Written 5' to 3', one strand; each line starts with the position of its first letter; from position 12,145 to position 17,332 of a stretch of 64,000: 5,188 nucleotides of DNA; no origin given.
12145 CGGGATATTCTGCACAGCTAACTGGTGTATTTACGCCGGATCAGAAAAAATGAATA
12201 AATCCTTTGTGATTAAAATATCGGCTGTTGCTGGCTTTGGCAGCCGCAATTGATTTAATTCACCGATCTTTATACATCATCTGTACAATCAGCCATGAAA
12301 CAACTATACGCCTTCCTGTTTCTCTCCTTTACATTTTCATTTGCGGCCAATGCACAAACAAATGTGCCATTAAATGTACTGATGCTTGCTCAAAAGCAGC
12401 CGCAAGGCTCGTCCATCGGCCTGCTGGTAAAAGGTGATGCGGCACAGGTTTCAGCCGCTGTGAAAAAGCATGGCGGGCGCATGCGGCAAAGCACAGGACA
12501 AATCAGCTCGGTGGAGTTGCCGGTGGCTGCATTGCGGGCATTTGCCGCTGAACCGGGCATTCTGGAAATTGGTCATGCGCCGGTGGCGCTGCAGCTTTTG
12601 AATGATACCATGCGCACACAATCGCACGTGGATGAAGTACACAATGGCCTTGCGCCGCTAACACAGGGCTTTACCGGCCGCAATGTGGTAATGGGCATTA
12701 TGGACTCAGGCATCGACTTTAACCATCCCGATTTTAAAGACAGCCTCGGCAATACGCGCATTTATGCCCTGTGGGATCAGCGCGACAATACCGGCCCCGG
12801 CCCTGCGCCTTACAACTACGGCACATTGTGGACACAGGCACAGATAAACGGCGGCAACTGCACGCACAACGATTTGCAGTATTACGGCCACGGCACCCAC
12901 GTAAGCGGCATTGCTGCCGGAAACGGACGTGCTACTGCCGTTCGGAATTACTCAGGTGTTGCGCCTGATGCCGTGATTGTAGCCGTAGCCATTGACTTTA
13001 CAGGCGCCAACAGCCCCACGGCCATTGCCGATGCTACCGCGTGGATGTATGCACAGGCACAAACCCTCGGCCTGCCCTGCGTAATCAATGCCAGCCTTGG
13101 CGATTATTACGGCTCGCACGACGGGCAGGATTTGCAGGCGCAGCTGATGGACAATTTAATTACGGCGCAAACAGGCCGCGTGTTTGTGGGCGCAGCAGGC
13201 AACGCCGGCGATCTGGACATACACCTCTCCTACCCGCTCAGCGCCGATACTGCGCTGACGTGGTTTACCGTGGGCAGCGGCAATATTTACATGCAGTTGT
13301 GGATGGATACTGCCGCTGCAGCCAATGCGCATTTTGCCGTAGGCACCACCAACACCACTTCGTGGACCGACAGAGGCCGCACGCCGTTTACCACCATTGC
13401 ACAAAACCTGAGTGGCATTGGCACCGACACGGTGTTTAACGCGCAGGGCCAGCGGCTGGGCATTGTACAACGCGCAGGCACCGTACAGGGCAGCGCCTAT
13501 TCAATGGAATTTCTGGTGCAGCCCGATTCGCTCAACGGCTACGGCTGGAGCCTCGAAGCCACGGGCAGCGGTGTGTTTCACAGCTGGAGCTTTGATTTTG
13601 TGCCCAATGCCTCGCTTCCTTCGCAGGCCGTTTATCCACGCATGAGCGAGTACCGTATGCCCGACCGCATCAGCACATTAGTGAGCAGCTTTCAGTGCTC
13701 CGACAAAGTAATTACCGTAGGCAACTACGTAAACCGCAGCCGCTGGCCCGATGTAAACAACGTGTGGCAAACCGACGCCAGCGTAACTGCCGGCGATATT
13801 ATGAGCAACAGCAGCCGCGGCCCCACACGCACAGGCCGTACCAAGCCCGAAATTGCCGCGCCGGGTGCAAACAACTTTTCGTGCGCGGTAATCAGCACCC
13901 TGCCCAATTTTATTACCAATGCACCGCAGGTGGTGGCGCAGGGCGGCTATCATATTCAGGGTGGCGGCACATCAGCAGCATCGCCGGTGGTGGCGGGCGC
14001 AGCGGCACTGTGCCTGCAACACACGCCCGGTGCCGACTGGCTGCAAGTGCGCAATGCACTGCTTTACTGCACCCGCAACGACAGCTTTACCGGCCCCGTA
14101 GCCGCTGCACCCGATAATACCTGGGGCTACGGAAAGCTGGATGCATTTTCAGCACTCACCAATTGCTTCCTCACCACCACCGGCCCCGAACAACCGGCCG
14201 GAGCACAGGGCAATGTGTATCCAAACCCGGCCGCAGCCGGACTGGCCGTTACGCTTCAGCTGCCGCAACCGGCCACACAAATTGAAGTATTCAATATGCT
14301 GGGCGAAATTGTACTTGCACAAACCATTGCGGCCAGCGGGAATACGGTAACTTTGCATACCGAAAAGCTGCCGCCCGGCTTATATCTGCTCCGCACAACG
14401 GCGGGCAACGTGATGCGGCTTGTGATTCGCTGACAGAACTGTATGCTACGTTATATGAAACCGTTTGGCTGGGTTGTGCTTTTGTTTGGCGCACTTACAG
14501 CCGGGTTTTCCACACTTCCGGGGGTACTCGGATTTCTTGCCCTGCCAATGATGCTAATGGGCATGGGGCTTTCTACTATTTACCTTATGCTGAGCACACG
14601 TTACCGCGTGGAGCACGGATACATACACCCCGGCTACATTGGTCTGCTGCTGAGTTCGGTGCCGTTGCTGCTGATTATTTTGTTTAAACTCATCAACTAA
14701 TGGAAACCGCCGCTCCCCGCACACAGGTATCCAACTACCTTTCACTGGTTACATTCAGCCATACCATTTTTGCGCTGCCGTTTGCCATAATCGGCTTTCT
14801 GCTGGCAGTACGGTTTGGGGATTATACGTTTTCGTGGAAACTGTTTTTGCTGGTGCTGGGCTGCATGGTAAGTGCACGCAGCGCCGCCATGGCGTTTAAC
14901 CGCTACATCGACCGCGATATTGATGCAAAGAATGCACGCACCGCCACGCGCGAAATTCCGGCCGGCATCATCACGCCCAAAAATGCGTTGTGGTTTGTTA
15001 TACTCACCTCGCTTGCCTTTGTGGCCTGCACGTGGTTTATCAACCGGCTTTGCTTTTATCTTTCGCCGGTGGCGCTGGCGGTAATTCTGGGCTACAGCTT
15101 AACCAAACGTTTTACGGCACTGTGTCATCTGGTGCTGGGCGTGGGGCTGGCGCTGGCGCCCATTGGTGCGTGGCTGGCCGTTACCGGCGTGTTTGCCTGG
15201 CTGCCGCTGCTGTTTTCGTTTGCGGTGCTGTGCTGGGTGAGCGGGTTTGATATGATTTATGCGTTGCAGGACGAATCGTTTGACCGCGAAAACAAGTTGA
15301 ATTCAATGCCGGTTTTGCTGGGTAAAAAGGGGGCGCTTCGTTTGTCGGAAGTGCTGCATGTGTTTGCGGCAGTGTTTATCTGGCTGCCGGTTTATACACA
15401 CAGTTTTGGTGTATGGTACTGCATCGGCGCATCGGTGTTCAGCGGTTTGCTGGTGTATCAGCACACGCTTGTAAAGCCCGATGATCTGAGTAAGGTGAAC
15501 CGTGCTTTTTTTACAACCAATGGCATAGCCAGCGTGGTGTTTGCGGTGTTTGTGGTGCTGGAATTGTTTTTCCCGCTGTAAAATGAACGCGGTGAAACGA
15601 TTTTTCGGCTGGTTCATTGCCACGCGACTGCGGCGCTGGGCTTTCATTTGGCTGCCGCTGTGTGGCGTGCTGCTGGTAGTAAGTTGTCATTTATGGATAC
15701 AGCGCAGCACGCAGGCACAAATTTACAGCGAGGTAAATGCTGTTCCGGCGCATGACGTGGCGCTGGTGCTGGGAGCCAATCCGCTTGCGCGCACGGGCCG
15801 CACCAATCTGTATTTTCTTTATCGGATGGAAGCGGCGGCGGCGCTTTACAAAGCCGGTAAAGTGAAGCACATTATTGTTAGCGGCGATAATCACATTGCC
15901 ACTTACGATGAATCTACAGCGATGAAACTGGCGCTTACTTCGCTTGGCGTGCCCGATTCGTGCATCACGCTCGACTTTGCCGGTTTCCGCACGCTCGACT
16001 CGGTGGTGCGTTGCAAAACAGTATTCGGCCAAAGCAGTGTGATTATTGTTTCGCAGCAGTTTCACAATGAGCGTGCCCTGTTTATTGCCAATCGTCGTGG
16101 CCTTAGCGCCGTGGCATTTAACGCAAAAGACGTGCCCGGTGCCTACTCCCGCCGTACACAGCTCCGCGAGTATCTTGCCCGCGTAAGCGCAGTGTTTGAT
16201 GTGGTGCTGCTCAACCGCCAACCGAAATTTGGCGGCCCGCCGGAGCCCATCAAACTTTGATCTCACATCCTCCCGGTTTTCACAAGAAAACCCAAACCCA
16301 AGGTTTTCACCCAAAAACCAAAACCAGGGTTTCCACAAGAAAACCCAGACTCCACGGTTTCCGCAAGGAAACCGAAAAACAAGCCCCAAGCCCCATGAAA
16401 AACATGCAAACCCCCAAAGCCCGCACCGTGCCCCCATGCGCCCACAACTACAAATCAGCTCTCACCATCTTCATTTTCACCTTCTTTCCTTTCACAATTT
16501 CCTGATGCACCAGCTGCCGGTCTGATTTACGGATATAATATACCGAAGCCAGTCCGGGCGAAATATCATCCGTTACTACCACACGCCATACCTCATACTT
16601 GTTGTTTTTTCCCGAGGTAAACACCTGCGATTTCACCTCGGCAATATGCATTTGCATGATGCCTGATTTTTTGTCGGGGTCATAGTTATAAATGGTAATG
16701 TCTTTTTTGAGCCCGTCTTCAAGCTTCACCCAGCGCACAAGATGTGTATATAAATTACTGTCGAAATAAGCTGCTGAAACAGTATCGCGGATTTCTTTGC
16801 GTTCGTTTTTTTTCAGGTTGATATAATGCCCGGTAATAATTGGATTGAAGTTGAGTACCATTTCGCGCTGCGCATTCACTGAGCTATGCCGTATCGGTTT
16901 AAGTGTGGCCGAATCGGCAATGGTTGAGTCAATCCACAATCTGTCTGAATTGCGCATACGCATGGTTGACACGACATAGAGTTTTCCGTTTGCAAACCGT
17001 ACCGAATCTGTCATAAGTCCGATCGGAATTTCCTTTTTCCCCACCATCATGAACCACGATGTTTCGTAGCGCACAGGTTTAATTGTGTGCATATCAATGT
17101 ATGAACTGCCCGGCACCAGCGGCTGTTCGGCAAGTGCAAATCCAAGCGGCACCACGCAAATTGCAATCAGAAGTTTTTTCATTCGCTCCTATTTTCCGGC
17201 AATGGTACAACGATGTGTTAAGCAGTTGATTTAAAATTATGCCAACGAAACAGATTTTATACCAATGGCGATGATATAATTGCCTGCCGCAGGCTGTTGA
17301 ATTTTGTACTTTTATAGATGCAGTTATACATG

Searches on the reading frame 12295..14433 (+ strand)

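Call 60: search_protein_families(library=pfam, proteins=[window:12295-14433:+], max_evalue=0.001)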
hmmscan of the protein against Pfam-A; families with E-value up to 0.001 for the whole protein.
window:12295-14433:+ (712 aa): 2 families
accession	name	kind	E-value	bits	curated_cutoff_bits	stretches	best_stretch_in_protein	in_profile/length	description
PF00082.27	Peptidase_S8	-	5.8e-38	131.3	21.8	1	128-593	1-273/288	Subtilase family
PF18962.6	Por_Secre_tail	-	4.7e-10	40.1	27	1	641-705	1-66/75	Secretion system C-terminal sorting domain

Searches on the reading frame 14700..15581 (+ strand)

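Call 60: search_protein_families(library=pfam, proteins=[window:14700-15581:+], max_evalue=0.001)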
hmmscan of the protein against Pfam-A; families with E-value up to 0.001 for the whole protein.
window:14700-15581:+ (293 aa): 1 family
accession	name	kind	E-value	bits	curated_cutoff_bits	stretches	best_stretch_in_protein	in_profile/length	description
PF01040.23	UbiA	-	1.9e-58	198.2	34.2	1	26-273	2-248/250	UbiA prenyltransferase family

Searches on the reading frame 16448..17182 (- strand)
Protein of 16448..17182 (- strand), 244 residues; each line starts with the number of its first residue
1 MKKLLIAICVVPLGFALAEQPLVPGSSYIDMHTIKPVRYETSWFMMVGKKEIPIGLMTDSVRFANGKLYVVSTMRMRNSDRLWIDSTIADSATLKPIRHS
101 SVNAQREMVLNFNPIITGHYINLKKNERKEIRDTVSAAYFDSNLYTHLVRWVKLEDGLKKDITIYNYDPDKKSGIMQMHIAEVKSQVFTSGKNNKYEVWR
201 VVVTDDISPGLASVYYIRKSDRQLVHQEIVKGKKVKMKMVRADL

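Call 60: search_protein_families(library=pfam, proteins=[window:16448-17182:-], max_evalue=0.001)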
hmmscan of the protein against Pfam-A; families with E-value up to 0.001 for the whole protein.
window:16448-17182:- (244 aa): 1 family
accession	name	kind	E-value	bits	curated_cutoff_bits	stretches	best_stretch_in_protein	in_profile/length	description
PF11306.15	DUF3108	-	9.9e-22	78.2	26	1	51-239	8-208/209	Protein of unknown function (DUF3108)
